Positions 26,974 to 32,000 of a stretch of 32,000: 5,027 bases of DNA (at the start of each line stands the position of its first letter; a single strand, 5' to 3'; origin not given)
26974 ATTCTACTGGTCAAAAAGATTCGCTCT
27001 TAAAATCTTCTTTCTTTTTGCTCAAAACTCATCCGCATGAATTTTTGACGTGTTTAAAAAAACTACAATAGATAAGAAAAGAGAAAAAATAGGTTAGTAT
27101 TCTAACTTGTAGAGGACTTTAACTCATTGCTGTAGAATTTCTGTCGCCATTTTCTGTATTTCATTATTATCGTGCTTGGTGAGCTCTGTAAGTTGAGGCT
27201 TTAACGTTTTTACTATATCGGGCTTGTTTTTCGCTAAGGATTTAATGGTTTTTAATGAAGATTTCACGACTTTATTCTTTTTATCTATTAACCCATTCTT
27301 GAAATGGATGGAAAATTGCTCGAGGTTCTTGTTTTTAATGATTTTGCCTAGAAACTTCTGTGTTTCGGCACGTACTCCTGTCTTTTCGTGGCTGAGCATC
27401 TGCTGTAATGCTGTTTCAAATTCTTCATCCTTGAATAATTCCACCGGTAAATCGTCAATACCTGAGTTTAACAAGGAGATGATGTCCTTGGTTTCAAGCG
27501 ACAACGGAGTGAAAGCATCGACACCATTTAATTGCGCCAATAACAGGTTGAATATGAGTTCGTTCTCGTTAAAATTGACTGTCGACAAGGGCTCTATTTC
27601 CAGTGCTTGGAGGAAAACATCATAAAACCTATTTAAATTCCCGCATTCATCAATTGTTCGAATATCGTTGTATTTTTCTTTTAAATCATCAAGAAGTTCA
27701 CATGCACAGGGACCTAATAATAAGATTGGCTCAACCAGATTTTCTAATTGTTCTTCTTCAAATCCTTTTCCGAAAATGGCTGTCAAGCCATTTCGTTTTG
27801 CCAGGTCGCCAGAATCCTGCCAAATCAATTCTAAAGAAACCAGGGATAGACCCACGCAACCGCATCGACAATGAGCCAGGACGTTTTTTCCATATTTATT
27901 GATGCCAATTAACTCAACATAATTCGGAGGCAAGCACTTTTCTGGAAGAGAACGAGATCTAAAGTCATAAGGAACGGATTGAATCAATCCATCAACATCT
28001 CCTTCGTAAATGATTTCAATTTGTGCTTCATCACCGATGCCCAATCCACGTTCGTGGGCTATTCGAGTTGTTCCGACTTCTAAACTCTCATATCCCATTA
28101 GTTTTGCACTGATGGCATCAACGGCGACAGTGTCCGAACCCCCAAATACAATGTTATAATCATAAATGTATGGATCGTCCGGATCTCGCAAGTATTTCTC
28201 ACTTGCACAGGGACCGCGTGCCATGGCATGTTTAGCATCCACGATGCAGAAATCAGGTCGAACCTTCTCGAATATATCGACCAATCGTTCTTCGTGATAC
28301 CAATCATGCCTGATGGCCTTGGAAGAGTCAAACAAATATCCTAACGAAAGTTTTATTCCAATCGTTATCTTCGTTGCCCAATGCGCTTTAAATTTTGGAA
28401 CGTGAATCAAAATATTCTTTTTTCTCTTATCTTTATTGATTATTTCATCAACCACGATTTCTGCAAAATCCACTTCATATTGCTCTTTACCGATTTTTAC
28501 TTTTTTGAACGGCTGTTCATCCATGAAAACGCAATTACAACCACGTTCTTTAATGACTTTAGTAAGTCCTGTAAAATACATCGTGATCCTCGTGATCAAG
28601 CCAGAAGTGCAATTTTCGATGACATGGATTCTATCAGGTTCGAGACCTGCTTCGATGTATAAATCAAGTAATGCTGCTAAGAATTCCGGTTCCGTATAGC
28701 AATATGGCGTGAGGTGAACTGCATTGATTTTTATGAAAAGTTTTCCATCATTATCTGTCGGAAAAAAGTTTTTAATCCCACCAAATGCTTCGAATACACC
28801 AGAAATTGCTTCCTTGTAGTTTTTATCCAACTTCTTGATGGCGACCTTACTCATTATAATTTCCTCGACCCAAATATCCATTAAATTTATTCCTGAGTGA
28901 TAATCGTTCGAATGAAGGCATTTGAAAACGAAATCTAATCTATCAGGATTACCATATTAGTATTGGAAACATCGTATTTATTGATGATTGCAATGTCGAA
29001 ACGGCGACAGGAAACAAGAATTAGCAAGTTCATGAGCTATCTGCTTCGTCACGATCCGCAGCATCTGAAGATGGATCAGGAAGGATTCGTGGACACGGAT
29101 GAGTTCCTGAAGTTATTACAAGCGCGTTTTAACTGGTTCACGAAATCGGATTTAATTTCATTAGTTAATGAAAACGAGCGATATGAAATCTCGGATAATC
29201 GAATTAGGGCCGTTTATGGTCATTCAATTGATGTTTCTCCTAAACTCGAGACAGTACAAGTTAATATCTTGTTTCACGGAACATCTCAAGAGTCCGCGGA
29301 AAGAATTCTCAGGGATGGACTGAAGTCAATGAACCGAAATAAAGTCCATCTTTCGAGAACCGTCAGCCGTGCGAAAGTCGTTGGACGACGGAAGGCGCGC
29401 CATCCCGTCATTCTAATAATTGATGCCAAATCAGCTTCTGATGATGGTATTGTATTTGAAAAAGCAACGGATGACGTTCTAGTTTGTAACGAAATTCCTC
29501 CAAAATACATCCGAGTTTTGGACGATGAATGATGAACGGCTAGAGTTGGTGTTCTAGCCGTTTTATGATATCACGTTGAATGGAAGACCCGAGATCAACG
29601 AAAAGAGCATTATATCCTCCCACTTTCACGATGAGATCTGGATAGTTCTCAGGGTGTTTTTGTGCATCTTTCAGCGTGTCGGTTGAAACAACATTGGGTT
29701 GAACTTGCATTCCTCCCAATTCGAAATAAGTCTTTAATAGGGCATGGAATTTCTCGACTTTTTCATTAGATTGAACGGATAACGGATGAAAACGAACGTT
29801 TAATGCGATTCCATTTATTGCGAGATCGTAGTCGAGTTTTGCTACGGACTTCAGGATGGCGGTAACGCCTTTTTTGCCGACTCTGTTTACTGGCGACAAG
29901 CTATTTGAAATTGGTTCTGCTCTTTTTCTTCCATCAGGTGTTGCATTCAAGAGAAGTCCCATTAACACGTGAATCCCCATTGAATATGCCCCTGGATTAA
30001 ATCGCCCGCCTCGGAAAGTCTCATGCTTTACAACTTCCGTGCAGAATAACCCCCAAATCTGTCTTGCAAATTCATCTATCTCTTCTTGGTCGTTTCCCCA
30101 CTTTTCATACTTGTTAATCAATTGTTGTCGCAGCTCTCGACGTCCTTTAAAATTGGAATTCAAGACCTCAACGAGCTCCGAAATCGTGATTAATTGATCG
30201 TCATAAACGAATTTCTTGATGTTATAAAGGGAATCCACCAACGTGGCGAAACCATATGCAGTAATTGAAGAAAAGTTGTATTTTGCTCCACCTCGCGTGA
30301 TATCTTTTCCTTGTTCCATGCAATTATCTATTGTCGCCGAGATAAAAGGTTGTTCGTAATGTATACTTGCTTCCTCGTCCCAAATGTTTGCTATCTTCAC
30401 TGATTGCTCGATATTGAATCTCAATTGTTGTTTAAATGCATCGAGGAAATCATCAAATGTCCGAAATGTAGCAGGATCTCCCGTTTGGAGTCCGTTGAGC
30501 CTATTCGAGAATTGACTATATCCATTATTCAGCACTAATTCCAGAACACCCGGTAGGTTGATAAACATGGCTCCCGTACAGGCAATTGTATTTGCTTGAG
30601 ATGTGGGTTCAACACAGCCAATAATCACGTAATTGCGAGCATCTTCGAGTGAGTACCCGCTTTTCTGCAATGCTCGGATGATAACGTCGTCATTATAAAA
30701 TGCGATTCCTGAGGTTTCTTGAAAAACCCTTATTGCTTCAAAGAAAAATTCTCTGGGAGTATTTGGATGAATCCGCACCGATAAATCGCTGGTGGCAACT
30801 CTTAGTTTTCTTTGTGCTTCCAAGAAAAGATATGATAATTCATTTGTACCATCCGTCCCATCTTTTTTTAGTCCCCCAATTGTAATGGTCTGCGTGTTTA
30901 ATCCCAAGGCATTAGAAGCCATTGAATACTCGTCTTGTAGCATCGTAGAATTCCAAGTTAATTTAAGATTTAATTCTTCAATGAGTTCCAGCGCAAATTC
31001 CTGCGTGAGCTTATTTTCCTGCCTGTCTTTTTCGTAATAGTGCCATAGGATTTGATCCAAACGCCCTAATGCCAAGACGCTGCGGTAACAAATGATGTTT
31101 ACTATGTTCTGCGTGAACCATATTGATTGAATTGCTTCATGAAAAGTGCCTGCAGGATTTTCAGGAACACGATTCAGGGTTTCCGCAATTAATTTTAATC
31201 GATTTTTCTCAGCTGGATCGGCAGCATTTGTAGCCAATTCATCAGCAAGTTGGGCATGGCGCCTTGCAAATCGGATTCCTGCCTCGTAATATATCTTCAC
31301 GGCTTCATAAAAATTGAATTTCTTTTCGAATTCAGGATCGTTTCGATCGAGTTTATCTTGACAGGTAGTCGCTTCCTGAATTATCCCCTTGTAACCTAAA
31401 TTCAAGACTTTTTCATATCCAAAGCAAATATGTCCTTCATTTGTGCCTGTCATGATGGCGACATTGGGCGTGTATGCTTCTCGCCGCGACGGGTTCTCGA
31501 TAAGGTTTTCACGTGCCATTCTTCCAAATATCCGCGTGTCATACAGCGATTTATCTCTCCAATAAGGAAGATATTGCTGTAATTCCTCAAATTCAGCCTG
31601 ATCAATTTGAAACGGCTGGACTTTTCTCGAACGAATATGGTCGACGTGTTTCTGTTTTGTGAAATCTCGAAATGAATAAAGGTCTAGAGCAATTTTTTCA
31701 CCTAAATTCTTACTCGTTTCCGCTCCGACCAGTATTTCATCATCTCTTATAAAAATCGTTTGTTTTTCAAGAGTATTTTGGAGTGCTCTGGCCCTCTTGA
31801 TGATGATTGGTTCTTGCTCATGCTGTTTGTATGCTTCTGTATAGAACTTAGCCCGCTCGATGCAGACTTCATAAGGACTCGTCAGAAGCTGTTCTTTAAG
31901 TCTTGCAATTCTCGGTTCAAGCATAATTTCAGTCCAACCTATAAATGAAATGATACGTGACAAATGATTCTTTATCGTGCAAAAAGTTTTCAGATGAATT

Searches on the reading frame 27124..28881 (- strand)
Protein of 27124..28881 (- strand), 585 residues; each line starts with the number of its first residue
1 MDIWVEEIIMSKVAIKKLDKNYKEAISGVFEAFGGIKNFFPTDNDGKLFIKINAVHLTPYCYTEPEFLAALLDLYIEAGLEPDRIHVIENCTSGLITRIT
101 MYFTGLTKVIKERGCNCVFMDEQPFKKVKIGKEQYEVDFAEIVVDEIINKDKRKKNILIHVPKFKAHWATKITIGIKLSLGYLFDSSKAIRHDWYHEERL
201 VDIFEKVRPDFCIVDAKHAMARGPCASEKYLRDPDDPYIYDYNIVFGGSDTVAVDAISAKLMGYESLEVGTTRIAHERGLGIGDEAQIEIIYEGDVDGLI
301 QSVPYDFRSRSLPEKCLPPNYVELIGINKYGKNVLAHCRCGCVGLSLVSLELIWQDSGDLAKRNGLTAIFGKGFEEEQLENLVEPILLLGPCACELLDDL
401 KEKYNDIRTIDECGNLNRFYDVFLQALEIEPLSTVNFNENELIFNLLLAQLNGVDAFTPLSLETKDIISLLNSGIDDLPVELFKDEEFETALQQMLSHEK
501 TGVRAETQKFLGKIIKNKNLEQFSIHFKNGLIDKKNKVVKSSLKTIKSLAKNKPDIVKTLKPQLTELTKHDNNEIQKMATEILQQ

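Call 63: search_protein_families(library=pfam, proteins=[window:27124-28881:-], max_evalue=0.001)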
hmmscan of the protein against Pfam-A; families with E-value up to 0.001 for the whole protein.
window:27124-28881:- (585 aa): 1 family
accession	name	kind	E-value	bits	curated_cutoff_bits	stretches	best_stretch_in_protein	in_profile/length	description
PF04015.17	DUF362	-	1.8e-24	87.4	24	1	49-259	2-199/200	Domain of unknown function (DUF362)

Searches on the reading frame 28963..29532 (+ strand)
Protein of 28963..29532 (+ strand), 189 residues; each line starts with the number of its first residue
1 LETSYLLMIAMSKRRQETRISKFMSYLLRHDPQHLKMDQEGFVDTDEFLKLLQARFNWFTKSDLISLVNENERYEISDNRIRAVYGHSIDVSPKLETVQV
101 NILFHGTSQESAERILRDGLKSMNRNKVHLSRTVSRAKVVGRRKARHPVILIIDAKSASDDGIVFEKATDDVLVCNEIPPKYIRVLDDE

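Call 63: search_protein_families(library=pfam, proteins=[window:28963-29532:+], max_evalue=0.001)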
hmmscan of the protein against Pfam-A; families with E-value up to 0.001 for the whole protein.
window:28963-29532:+ (189 aa): 1 family
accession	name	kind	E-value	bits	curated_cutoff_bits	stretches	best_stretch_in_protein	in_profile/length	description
PF01885.22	PTS_2-RNA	-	4.4e-35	121.8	26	1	16-176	2-176/177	RNA 2'-phosphotransferase, Tpt1 / KptA family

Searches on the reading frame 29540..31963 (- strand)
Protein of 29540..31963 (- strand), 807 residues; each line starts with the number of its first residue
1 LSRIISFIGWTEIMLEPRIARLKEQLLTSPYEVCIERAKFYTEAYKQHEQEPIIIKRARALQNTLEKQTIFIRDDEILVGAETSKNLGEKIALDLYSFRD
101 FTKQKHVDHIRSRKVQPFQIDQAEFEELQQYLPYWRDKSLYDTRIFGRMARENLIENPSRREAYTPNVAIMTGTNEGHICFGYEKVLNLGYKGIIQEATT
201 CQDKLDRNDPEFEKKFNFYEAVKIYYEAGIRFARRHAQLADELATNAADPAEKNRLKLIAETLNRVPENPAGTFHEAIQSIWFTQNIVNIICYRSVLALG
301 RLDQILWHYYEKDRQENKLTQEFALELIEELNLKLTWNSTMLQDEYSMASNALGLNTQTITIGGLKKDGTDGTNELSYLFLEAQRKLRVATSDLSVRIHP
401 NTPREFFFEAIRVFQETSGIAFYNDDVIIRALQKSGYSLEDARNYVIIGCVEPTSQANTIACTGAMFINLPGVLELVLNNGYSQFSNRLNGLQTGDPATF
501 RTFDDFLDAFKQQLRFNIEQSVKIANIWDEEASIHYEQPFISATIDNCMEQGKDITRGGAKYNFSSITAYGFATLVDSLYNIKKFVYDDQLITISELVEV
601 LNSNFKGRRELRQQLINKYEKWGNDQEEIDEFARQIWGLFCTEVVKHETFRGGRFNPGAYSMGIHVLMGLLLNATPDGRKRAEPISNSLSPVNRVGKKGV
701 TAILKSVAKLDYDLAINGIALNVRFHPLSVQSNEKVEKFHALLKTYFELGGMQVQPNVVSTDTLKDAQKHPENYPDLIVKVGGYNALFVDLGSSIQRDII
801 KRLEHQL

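Call 63: search_protein_families(library=pfam, proteins=[window:29540-31963:-], max_evalue=0.001)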
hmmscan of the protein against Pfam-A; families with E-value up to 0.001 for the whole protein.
window:29540-31963:- (807 aa): 2 families
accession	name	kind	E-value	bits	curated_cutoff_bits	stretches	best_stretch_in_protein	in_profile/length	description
PF02901.20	PFL-like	-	4.6e-182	607.5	24.3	1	17-669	3-647/647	Pyruvate formate lyase-like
PF01228.26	Gly_radical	-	4.1e-28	98.5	22.2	1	687-789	3-106/106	Glycine radical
